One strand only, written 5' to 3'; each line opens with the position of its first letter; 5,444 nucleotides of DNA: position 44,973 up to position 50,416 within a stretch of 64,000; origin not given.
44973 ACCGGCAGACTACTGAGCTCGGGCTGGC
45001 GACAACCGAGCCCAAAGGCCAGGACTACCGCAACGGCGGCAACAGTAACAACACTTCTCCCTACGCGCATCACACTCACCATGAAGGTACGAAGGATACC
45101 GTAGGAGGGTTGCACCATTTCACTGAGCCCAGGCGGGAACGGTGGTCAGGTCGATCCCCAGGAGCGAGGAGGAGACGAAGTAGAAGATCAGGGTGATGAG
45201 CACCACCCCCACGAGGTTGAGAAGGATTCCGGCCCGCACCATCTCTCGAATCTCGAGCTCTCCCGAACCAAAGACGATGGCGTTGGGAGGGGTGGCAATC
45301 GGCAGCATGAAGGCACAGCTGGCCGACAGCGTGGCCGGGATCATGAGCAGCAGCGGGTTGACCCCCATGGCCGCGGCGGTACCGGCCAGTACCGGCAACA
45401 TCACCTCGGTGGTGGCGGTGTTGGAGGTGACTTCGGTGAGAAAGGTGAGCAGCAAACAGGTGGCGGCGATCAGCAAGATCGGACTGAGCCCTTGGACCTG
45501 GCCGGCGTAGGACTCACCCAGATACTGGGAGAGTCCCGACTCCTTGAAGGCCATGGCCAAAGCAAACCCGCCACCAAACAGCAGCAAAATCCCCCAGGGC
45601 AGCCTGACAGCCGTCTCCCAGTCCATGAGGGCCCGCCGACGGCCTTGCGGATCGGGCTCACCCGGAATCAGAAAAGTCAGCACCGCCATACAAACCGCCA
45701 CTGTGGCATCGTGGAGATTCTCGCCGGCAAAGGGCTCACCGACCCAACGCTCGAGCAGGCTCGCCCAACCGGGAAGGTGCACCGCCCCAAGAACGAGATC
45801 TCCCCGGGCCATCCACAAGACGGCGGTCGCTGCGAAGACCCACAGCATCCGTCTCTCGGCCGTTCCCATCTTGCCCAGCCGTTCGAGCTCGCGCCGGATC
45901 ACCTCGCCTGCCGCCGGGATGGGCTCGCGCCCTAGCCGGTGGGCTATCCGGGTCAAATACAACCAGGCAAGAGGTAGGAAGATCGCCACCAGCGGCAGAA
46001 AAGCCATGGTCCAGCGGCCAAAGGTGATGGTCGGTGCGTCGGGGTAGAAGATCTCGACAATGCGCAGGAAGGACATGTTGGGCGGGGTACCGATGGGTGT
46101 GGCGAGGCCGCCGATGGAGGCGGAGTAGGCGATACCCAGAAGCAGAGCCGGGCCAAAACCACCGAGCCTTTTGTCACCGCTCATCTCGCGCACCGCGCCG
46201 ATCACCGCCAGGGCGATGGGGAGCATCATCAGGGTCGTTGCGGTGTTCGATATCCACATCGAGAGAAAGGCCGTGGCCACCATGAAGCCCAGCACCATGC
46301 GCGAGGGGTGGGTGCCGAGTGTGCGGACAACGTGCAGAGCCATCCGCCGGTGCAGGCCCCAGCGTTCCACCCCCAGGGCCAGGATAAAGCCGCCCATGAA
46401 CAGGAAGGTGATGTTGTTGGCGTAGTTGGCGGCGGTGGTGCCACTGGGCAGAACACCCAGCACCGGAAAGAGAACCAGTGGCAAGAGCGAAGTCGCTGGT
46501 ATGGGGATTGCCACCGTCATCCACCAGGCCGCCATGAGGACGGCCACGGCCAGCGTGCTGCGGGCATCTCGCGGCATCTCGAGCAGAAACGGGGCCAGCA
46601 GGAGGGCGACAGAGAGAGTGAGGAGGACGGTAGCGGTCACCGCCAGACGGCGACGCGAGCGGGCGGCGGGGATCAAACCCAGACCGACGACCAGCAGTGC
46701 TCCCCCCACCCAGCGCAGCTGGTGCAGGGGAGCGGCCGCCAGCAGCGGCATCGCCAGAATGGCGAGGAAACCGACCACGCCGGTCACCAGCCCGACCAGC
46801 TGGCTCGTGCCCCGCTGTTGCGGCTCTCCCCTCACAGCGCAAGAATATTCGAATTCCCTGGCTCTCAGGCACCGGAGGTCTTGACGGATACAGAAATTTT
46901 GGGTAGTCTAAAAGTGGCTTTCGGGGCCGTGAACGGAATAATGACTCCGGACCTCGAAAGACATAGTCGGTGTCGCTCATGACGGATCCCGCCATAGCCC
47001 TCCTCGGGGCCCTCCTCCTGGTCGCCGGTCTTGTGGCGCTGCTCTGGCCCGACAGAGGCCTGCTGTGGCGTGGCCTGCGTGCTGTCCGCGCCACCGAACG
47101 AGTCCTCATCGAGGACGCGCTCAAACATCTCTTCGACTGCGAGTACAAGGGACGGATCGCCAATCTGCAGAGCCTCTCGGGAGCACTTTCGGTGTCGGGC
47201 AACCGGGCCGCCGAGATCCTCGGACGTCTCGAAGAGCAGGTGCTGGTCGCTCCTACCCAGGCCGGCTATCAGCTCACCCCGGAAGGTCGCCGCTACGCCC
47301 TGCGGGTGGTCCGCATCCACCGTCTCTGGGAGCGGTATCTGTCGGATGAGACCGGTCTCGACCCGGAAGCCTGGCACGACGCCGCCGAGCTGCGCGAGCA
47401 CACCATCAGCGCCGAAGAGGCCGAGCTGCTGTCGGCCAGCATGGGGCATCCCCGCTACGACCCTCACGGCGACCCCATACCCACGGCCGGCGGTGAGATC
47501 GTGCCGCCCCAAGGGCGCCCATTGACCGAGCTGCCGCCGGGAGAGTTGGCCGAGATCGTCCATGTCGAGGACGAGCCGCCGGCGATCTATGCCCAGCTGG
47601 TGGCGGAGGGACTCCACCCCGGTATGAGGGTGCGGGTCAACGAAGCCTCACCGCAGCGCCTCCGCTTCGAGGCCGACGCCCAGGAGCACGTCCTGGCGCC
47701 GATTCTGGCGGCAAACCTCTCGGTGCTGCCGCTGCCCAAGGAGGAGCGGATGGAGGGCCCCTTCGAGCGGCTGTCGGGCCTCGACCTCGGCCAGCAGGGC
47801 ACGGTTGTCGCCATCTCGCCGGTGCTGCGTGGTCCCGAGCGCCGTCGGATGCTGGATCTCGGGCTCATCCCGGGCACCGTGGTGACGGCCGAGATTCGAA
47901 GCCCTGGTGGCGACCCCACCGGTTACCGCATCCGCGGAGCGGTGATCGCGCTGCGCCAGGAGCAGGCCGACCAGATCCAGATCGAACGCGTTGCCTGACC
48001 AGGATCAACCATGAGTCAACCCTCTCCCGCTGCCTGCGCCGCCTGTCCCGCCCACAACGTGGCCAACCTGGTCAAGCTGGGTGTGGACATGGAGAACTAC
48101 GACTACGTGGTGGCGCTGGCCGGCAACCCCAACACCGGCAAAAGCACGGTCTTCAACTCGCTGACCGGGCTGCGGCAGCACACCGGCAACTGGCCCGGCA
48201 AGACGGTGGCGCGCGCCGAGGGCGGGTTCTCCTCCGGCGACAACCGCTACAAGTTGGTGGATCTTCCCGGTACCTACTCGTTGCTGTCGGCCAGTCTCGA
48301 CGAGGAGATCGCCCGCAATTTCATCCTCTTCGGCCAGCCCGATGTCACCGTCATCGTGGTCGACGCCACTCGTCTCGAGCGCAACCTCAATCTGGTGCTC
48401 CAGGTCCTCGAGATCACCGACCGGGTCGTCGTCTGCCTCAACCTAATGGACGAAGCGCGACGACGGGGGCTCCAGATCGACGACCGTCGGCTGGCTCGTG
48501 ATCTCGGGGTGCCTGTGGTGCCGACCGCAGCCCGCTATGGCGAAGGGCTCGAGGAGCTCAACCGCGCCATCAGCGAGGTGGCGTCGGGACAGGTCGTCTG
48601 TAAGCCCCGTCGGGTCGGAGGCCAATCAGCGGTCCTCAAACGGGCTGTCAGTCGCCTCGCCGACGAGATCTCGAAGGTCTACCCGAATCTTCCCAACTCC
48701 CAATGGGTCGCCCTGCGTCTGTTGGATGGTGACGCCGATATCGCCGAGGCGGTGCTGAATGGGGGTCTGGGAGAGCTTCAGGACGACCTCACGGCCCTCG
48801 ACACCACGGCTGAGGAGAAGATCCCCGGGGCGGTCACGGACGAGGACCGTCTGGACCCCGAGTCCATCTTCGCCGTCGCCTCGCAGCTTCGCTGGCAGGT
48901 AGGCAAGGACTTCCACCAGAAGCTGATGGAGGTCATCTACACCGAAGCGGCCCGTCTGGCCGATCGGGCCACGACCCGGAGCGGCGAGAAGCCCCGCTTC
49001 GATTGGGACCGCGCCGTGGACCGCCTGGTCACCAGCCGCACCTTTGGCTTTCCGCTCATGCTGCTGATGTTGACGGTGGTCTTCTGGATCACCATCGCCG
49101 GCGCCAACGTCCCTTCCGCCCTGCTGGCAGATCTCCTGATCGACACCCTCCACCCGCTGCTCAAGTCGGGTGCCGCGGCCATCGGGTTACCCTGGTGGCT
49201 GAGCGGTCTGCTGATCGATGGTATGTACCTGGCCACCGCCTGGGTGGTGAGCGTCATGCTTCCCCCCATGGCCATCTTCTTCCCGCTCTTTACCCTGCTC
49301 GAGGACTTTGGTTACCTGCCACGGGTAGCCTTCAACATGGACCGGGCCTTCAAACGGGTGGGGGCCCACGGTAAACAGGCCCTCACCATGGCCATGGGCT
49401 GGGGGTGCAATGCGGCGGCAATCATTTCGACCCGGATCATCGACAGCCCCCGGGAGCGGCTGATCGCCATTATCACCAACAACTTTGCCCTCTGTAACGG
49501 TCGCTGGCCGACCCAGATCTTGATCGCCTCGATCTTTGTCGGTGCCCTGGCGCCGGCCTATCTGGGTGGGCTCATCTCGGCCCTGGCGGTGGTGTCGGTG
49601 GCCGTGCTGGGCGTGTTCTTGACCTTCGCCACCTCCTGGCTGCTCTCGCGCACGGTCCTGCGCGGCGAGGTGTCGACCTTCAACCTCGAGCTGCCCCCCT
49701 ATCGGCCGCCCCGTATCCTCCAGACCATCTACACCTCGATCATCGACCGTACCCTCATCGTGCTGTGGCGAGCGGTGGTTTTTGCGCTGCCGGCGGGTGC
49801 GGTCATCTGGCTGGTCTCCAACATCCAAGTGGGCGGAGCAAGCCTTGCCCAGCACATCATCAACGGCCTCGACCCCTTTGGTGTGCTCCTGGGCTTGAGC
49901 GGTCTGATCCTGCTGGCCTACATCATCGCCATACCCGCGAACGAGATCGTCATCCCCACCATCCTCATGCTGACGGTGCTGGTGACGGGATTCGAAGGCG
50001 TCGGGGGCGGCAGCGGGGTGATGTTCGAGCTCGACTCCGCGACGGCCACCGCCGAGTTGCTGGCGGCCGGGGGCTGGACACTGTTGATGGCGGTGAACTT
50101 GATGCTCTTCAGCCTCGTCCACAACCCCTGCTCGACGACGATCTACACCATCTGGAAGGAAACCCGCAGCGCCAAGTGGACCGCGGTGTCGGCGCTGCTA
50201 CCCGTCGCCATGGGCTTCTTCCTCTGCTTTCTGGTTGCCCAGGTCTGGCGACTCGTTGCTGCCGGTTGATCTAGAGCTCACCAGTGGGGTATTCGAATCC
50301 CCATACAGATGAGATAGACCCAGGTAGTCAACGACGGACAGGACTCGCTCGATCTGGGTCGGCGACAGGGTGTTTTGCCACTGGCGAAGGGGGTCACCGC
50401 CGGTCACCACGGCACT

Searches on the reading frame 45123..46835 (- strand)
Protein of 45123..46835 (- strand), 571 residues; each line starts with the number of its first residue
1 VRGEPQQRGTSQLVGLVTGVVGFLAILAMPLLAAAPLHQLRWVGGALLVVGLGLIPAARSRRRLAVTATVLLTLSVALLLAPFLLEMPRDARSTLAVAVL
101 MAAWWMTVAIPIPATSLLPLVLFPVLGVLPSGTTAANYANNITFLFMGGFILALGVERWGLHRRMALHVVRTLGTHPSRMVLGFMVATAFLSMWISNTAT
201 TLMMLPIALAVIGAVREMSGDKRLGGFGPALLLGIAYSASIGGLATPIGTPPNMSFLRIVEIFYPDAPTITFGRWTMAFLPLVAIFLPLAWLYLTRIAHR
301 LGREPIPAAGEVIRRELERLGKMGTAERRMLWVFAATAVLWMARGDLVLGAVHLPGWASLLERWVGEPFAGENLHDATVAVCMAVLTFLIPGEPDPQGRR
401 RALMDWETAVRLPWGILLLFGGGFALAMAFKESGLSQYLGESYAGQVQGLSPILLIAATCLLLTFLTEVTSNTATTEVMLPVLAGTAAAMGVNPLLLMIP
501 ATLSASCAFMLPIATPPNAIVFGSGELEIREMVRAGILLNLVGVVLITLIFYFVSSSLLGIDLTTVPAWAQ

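Call 59: search_protein_families(library=pfam, proteins=[window:45123-46835:-], max_evalue=0.001)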
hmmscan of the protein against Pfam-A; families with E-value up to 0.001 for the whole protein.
window:45123-46835:- (571 aa): 2 families
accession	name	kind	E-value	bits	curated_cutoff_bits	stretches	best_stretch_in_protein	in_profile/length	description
PF00939.25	Na_sulph_symp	-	1e-73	249.4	27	1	69-550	8-461/472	Sodium:sulfate symporter transmembrane region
PF03600.22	CitMHS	-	1.2e-55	189.4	31.9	1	103-497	2-331/336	Citrate transporter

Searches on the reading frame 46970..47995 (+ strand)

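Call 59: search_protein_families(library=pfam, proteins=[window:46970-47995:+], max_evalue=0.001)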
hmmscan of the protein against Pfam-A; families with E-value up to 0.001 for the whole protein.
window:46970-47995:+ (342 aa): 2 families
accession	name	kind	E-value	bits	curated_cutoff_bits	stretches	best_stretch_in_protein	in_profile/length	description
PF02742.21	Fe_dep_repr_C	-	5.4e-25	87.6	27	1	103-172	1-70/70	Iron dependent repressor, metal binding and dimerisation domain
PF04023.20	FeoA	-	1.4e-24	86.4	23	2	267-339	2-73/74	FeoA domain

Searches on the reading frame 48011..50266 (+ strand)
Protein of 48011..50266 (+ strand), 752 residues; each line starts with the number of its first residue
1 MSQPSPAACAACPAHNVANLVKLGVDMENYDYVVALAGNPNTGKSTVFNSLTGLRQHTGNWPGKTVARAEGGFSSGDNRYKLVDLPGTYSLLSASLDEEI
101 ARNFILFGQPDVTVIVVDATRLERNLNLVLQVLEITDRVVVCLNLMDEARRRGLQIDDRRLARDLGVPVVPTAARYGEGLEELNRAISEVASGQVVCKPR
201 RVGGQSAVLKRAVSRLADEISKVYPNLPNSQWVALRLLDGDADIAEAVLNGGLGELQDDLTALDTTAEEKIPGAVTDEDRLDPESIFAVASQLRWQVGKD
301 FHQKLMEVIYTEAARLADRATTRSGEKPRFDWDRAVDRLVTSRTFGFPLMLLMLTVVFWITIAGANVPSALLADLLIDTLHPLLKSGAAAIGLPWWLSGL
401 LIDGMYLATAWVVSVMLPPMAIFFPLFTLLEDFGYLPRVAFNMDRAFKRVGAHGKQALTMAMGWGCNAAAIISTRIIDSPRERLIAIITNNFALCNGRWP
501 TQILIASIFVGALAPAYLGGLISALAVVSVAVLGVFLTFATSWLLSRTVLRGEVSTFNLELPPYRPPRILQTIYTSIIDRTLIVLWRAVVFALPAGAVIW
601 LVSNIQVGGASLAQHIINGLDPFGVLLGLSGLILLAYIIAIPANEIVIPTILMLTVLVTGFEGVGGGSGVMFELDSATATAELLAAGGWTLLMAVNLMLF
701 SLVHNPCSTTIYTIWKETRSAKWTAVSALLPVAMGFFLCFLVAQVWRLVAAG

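Call 59: search_protein_families(library=pfam, proteins=[window:48011-50266:+], max_evalue=0.001)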
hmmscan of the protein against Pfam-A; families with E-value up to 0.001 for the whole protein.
window:48011-50266:+ (752 aa): 5 families
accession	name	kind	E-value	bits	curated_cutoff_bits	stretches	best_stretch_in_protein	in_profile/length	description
PF02421.24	FeoB_N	-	1.9e-59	200.1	27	1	33-187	2-156/156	Ferrous iron transport protein B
PF07670.19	Gate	-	1e-23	84.2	29.6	2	414-507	2-102/104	Nucleoside recognition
PF01926.29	MMR_HSR1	-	5.9e-18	65.5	21.9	1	34-144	2-112/113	50S ribosome-binding GTPase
PF07664.17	FeoB_C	-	3.1e-13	49.7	26.6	1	527-576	1-51/54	Ferrous iron transport protein B C terminus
PF17910.6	FeoB_Cyto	-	4.1e-05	24.4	23.4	1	208-271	4-65/90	FeoB cytosolic helical domain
